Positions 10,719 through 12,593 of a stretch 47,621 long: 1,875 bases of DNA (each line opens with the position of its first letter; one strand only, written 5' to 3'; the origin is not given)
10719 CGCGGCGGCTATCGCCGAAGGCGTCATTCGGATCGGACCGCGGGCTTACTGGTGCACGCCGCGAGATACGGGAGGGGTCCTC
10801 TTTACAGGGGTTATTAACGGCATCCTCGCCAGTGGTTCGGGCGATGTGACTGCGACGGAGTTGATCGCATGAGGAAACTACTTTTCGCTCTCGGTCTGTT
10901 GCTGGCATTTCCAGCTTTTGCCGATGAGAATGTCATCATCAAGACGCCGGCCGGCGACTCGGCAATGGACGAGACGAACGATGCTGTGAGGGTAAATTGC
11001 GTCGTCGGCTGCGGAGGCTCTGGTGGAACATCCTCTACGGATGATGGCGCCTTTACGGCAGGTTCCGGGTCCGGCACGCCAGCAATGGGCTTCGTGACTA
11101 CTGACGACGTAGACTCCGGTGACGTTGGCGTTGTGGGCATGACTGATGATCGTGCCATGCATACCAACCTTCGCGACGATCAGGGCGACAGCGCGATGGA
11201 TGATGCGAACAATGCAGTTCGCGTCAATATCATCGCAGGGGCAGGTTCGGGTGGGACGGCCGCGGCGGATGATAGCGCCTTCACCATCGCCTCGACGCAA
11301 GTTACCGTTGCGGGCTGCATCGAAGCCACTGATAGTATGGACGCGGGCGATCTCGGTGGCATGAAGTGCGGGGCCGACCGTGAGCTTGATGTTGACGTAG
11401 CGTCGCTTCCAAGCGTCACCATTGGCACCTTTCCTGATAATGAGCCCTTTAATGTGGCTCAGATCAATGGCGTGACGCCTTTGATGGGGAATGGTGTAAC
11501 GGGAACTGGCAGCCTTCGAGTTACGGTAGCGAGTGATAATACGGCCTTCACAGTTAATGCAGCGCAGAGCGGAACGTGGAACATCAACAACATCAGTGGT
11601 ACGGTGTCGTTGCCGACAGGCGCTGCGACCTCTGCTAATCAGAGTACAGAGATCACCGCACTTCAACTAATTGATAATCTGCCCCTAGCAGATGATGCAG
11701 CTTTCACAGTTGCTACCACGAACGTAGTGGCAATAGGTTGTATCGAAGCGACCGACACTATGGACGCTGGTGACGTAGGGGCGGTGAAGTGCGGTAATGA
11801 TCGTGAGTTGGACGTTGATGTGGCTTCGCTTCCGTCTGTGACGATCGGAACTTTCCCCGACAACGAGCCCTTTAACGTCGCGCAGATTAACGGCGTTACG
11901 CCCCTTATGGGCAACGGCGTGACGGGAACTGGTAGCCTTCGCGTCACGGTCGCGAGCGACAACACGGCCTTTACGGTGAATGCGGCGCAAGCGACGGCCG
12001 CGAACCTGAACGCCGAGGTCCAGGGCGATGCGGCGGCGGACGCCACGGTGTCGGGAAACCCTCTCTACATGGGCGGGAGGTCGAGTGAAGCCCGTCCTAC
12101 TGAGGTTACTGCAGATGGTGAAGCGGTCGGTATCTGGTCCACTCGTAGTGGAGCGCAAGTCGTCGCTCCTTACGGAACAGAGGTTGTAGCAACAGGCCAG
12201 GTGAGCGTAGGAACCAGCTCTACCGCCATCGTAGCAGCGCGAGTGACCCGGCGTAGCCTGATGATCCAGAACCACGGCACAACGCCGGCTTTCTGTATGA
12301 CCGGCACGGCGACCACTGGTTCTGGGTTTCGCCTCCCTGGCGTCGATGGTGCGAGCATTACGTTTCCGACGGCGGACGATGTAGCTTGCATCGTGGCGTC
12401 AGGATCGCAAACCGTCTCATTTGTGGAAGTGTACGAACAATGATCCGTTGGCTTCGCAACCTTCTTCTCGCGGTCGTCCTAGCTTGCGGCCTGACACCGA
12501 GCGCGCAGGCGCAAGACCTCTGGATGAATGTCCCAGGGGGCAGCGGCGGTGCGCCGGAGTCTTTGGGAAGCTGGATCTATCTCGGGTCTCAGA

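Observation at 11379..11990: Internal duplication with 63 identical residues but about 44 synonymous nucleotide differences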

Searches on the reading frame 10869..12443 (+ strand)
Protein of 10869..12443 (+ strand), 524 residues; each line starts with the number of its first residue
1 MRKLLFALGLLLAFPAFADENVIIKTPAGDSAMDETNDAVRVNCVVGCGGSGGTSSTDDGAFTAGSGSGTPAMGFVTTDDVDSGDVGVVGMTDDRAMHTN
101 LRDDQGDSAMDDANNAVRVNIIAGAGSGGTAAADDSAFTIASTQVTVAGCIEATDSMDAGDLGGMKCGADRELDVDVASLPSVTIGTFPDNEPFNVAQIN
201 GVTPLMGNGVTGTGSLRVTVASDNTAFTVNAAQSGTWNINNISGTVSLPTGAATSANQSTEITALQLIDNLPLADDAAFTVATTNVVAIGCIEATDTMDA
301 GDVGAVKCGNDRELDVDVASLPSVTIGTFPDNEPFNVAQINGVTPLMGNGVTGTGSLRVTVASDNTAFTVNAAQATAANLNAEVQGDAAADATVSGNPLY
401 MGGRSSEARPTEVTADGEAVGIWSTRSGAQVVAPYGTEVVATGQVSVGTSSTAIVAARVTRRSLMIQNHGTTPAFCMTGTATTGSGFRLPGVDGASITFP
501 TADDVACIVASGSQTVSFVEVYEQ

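Call 7: search_protein_families(library=pfam, proteins=[window:10869-12443:+], max_evalue=0.01)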
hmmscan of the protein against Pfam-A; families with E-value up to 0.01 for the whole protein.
window:10869-12443:+ (524 aa): 0 families

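Call 8: search_protein_families(library=phrogs, proteins=[window:10869-12443:+], max_evalue=0.01)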
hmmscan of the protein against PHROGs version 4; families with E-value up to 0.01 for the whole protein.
window:10869-12443:+ (524 aa): 0 families

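Call 9: search_dna_similar(query=window:10869-12443:+, collection=phages, mode=protein, max_rows=30)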
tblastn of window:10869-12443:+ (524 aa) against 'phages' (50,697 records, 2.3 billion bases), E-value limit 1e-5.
Records with a match: 3; places in all: 3; records where one place covers at least 80% of the query: 0.
Best place of each record, by identity: 60-80% 1; <60% 2.
By first word of the organism name: Caudoviricetes 3.
By host as written in the record: - 3.
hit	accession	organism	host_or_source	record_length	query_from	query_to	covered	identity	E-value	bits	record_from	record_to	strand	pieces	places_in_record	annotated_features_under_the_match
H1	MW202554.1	Caudoviricetes sp.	Manatee Spring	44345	182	364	19%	67.3%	1e-9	132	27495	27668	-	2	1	glycoprotein repeat domain-containing protein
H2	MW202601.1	Caudoviricetes sp.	Manatee Spring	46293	138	328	36%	35.5%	3e-7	60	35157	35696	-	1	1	glycoprotein repeat domain-containing protein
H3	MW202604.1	Caudoviricetes sp.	Manatee Spring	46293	138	328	36%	35.5%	3e-7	60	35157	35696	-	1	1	glycoprotein repeat domain-containing protein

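Call 10: find_homologous_proteins(query=window:10869-12440:+)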
Query window:10869-12440:+ (524 aa): 2687 proteins with E <= 0.001 among 8000 candidates; the best 120 are listed.
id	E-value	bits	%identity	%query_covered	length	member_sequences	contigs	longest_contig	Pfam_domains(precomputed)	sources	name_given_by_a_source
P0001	0.0e+0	1105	100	100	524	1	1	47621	-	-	-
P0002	7.8e-161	554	66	68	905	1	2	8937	-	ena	-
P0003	5.6e-110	387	42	100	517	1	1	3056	-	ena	-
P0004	4.3e-100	354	55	59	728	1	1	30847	-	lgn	-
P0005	4.4e-87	311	38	56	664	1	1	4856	PF26397.1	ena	-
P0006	5.4e-80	288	50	42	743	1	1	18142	-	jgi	jgi:spore maturation protein SpmB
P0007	8.5e-71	257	41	48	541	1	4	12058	-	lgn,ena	-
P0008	3.8e-70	255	46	37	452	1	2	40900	-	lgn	-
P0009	1.1e-67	247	51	41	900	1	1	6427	-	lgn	-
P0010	5.5e-64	235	56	36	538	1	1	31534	-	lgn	-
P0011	5.5e-62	228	53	35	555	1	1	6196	-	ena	-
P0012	2.3e-61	226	47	35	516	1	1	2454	-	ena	-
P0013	2.9e-61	226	55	36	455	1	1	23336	-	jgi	jgi:hypothetical protein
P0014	9.8e-61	224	59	17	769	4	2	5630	-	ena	-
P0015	4.6e-60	222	60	37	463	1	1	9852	-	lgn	-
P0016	5.4e-58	215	51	42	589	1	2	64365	-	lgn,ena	-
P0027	2.8e-52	196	44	37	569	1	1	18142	PF27453.1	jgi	jgi:hypothetical protein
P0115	2.5e-34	137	32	39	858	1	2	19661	PF21934.2,PF02680.20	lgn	-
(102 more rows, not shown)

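Call 13: find_encoding_contigs(protein=P0002, flank=5000, max_places=3)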
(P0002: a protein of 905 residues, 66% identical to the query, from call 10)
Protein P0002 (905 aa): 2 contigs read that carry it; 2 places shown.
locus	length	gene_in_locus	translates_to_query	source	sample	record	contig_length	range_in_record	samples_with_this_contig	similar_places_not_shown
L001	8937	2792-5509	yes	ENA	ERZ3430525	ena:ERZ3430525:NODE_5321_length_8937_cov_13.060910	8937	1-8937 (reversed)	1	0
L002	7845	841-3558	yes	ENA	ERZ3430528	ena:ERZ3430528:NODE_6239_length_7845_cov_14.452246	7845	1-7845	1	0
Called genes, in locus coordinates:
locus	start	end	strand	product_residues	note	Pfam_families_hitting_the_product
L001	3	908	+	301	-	?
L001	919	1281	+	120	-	-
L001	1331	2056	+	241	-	-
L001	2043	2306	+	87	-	-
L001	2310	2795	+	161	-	-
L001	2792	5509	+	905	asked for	-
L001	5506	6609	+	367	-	-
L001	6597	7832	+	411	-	-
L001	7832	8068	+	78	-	-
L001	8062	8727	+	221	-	PF24175:SU10_adaptor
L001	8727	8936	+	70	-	?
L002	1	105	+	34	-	?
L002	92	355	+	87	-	-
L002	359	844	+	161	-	-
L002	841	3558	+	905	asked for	-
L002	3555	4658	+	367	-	-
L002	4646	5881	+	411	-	-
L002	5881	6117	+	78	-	-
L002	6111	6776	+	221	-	PF24175:SU10_adaptor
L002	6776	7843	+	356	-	?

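Call 14: find_encoding_contigs(protein=P0004, flank=5000, max_places=2)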
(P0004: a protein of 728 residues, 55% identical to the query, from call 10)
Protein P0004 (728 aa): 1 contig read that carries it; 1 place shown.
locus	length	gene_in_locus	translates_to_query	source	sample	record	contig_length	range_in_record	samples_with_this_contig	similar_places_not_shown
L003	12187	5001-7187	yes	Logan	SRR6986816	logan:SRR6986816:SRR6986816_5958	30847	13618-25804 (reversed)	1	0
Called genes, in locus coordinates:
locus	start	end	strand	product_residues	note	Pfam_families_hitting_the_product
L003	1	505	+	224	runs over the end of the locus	PF07463:NUMOD4, PF13392:HNH_3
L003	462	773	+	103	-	-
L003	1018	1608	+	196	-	-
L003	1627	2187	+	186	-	-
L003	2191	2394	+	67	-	-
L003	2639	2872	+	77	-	-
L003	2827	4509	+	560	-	-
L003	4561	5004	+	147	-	-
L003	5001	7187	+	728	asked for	-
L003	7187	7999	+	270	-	-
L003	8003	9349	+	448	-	-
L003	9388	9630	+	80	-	-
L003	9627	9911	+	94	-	PF23148:Gp77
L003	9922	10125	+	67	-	-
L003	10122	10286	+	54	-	-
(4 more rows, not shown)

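Call 15: find_encoding_contigs(protein=P0007, flank=3000, max_places=2)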
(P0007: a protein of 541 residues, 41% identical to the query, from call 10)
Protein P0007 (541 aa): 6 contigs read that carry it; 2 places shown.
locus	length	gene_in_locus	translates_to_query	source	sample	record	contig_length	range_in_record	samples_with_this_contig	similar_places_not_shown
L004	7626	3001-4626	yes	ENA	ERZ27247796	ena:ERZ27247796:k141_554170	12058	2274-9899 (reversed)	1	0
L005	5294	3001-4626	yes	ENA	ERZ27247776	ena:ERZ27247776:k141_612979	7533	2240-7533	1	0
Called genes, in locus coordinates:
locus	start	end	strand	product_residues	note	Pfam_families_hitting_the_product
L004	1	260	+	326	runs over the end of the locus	-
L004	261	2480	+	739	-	-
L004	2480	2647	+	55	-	-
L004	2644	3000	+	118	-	-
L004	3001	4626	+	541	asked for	-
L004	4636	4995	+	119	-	-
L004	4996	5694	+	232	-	-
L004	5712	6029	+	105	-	-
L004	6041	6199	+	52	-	-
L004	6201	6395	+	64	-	-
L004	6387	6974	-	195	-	-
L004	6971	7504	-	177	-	PF13023:HD_3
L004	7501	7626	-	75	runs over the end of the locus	-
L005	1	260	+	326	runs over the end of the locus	-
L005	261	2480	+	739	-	-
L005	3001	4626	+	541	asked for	-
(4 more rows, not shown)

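Call 18: search_solved_structures(query=window:10869-12440:+, max_evalue=1, show_alignments=2)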
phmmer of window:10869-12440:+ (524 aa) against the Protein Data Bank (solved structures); distinct sequences matched with E-value up to 1: 0.

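Call 19: search_protein_families(library=pfam, proteins=[P0005, P0027, P0002, P0004, P0007, P0115], max_evalue=0.1)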
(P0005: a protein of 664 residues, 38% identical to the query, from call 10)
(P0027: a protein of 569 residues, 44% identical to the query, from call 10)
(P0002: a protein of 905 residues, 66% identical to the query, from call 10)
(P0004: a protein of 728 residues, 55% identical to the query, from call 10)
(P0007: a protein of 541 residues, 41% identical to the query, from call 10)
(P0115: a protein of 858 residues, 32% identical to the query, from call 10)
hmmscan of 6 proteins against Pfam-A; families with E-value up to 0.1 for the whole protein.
P0005 (664 aa): 2 families
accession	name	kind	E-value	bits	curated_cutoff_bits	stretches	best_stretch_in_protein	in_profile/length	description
PF13675.11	PilJ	-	0.038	14.5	26.6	0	394-416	5-27/114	Type IV pili methyl-accepting chemotaxis transducer N-term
PF20774.2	InhA-like_VEG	-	0.08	13.6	27.6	0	351-447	63-153/158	Immune inhibitor A-like metallopeptidase, VEG domain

P0027 (569 aa): 3 families
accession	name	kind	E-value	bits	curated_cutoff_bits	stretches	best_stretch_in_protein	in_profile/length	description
PF24170.1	Fn3-II_PB4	-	0.014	16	27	1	283-339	22-78/95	Straight fiber protein PB4 second Fn3-like domain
PF04560.25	RNA_pol_Rpb2_7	-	0.059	14.2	32.1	0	176-214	13-51/87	RNA polymerase Rpb2, domain 7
PF01514.23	YscJ_FliF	-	0.075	13.3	24.4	0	17-60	128-173/179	Secretory protein of YscJ/FliF family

P0002 (905 aa): 1 family
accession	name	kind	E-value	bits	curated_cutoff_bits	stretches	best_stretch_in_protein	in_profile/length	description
PF19410.4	DUF5980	-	0.022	15.6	27.1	0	68-105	51-87/97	Family of unknown function (DUF5980)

P0004 (728 aa): 1 family
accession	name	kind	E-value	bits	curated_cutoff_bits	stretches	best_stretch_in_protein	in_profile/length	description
PF13861.12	FLgD_tudor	-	0.095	13.4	26.9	0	75-97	32-54/58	FlgD Tudor-like domain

P0007 (541 aa): 1 family
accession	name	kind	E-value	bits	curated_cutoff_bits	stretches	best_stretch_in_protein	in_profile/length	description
PF22764.1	E217_Gp32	-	0.026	14.6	27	0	211-247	3-40/144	Tail fiber protein gp32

P0115 (858 aa): 8 families
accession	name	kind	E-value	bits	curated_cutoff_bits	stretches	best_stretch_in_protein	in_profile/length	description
PF21934.1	Yop-YscD_ppl_3rd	-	1.9e-08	34.4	24.3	0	449-475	17-43/64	YscD/CdsD-like Bon-like domain 3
PF02680.19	DUF211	-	2.8e-07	31.1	22.1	0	496-534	25-63/89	Uncharacterized ArCR, COG1888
PF23991.1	DUF7310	-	6.7e-05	23.7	40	0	277-317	24-64/83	Coiled-coil region of unknown function (DUF7310)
PF16452.10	Phage_CI_C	-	0.00049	20.7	27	0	426-481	8-63/101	Bacteriophage CI repressor C-terminal domain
PF24170.1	Fn3-II_PB4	-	0.0014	19.3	27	0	170-196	64-90/95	Straight fiber protein PB4 second Fn3-like domain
PF16369.11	GH43_C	-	0.02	15.8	23.4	0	336-362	36-62/100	C-terminal lipocalin-like domain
PF02886.23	LBP_BPI_CETP_C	-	0.021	14.7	23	0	404-432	98-126/238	LBP / BPI / CETP family, C-terminal domain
PF11203.13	EccE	-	0.096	13.6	23.7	0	625-688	24-87/97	Putative type VII ESX secretion system translocon, EccE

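Call 20: get_annotated_region(hit=H1, flank=6000)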
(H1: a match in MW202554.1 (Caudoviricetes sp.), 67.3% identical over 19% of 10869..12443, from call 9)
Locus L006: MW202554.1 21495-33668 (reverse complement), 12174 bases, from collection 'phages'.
description: Podoviridae sp. isolate ctLwi270, complete genome.
organism: Caudoviricetes sp. (NCBI taxid 2832643)
taxonomy: Viruses; Duplodnaviria; Heunggongvirae; Uroviricota; Caudoviricetes
host: -; source: Manatee Spring; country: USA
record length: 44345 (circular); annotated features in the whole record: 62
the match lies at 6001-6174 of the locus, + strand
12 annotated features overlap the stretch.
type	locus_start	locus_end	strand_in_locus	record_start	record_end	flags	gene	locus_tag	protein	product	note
CDS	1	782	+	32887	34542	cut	-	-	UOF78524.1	terminase large subunit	-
CDS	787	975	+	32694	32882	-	-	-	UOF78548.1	hypothetical protein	-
CDS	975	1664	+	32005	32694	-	-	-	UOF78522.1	terminase large subunit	-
CDS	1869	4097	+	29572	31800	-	-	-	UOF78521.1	portal protein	-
CDS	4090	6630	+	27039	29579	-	-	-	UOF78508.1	glycoprotein repeat domain-containing protein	-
CDS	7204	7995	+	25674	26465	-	-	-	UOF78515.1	concanavalin A-like lectin/glucanase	-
CDS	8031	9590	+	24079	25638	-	-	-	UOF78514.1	endopygalactorunase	-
CDS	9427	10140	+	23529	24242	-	-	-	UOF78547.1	hypothetical protein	-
CDS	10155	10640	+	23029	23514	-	-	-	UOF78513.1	chromosome segregation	-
CDS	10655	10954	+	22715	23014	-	-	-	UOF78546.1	hypothetical protein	-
CDS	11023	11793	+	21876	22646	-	-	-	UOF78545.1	hypothetical protein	-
CDS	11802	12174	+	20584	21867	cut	-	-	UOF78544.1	hypothetical protein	-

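Call 32: predict_structure(alignment_id=A1)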
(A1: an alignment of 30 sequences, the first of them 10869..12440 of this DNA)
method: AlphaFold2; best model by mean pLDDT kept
length: 524 residues; sequences in the alignment: 30
mean_pLDDT: 50.6   pTM: 0.23
mean pLDDT of the five models: 50.6, 49.3, 48.3, 46.5, 44.9
residues with pLDDT >= 90: 0; 70-90: 15; 50-70: 214; < 50: 295
segments of 3 or more residues with pLDDT < 50: 17-19, 29-34, 36-50, 52-58, 63-65, 121-126, 128-195, 200-212, 214-218, 221-234, 236-238, 250-252, 254-283, 285-288, 321-352, 354-395, 413-419, 436-438, 522-524
pLDDT, mean of each block of 10 residues (from residue 1): 63 53 49 44 42 47 48 54 66 64 67 56 46 38 41 42 44 42 41 47 41 47 43 48 52 46 44 38 45 55 55 51 41 43 41 45 42 44 43 46 63 48 69 54 52 58 66 67 61 61 66 62 48
secondary structure, 60 per line:
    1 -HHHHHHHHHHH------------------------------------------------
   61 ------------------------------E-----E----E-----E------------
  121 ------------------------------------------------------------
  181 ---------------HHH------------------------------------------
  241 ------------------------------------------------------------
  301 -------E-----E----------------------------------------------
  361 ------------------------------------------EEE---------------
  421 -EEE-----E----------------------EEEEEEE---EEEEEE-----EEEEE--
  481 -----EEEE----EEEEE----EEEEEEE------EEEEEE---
elements in order: H2-12 E403-405 E422-424 E453-459 E463-468 E474-478 E486-489 E494-498 E503-509 E516-521

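Call 37: search_protein_families(library=ncbifam, proteins=[window:10869-12440:+, P0002, P0007, P0008], max_evalue=0.1)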
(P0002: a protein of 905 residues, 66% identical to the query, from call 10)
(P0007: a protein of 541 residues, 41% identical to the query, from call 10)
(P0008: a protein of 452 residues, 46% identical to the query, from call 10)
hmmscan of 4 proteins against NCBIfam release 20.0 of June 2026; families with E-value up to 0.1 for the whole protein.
window:10869-12440:+ (524 aa): 0 families

P0002 (905 aa): 2 families
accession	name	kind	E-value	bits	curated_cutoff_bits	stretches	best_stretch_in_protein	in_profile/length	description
NF006077.0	PRK08223.1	equivalog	0.031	13.2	266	0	498-528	34-64/296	hypothetical protein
NF038032.1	CehA_McbA_metalo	domain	0.033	13.6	80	1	231-344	216-314/315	CehA/McbA family metallohydrolase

P0007 (541 aa): 1 family
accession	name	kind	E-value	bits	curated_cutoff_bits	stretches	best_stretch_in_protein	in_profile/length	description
NF033470.1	SMR_qac_bcrC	exception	0.00039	20.9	225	0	271-301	67-97/114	quaternary ammonium compound efflux SMR transporter BcrC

P0008 (452 aa): 5 families
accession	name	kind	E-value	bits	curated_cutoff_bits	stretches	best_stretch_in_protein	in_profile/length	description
NF053833.1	Rv1352_Rv1906c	domain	0.0002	21.6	25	0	310-334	50-74/76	Rv1352/Rv1906c domain-containing protein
NF005925.0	PRK07938.1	equivalog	0.00034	20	260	0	85-131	97-141/252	enoyl-CoA hydratase family protein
NF041112.1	chap_CsgH_alph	subfamily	0.00035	20.6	35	0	100-140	23-63/91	curli-like amyloid fiber formation chaperone CsgH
NF040643.1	S6_alt_immun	equivalog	0.0025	18.3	30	0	169-191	39-61/78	pyocin S6 family toxin immunity protein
NF005337.1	PRK06856.1-3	equivalog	0.062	13.2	201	0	205-257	64-116/143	DNA polymerase III subunit psi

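Call 40: search_protein_representatives(protein=window:10869-12440:+)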
Query: 524 residues. Proteins with E-value up to 0.001 (for the whole library): 4957; up to 1e-10: 1662; up to 1e-30: 179. The best 150 are listed.
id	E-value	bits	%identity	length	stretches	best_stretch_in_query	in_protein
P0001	0.0e+00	1104.7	100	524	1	1-524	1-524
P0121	1.8e-211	719.7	53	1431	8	54-322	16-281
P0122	5.7e-113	394.9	41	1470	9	25-152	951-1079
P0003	1.8e-110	386.7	58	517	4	378-524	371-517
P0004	1.4e-100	354.1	56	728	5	243-372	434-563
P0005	1.4e-87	311.2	44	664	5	24-173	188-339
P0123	4.8e-87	309.4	47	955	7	54-184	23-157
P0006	1.7e-80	287.8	60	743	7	188-260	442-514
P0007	2.7e-71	257.4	56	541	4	184-230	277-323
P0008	1.2e-70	255.3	66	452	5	181-239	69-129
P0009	3.5e-68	247.2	49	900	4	28-273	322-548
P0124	4.9e-68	246.7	54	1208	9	196-271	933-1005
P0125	6.2e-66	239.8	47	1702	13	194-286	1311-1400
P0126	3.6e-65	237.2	51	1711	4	21-238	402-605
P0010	1.7e-64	235.0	62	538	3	137-259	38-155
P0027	9.0e-53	196.4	68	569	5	189-238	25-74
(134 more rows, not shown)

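Call 42: find_encoding_contigs(protein=P0008, flank=6000, max_places=1)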
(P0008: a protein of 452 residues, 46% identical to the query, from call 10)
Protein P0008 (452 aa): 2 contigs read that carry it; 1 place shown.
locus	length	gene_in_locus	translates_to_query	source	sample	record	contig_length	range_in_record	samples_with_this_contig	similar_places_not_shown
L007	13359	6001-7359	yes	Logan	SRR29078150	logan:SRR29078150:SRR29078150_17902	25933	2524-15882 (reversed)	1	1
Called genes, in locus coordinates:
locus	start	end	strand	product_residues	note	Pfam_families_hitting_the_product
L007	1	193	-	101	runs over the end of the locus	-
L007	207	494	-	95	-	PF02697:VAPB_antitox (weak)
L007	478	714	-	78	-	-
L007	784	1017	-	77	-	-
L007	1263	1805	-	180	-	PF00589:Phage_integrase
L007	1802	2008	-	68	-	PF17295:DUF5348 (weak)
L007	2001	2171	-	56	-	-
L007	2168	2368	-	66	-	-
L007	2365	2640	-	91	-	-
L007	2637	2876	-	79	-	-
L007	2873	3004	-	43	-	-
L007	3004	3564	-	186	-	-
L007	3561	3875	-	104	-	-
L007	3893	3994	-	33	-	-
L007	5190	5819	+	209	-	-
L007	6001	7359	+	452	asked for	-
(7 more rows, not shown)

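Call 43: find_encoding_contigs(protein=P0006, flank=6000, max_places=1)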
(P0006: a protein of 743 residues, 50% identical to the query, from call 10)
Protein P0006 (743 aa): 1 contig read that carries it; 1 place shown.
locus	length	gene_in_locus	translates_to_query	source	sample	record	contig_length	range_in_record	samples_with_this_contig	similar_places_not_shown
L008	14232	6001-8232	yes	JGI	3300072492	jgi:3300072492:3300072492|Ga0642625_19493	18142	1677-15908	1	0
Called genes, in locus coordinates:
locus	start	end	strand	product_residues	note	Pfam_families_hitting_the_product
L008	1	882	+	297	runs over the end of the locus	-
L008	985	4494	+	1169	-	PF00041:fn3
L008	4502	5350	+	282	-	-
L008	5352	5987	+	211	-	-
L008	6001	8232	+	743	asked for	-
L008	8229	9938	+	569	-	PF27453:XepA (faint)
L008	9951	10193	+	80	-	-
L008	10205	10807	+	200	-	-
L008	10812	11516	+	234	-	-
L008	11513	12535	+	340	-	-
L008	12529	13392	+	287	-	-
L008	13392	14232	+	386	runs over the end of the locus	-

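Call 44: find_encoding_contigs(protein=P0010, flank=6000, max_places=1)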
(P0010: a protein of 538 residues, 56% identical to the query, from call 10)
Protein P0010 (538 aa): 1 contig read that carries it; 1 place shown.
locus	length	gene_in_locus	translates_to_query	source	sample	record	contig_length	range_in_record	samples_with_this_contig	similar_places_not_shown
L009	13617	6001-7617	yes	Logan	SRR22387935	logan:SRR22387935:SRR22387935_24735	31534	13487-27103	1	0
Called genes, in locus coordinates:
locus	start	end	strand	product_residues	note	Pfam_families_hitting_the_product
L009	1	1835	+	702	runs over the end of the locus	-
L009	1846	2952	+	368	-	-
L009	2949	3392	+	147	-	-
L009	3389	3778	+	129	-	-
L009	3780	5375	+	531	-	-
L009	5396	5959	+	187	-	-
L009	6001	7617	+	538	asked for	-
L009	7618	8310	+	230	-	-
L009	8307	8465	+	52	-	-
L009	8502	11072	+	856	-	-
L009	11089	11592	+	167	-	-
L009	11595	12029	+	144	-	-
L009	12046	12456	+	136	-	-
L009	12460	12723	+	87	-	-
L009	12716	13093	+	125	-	-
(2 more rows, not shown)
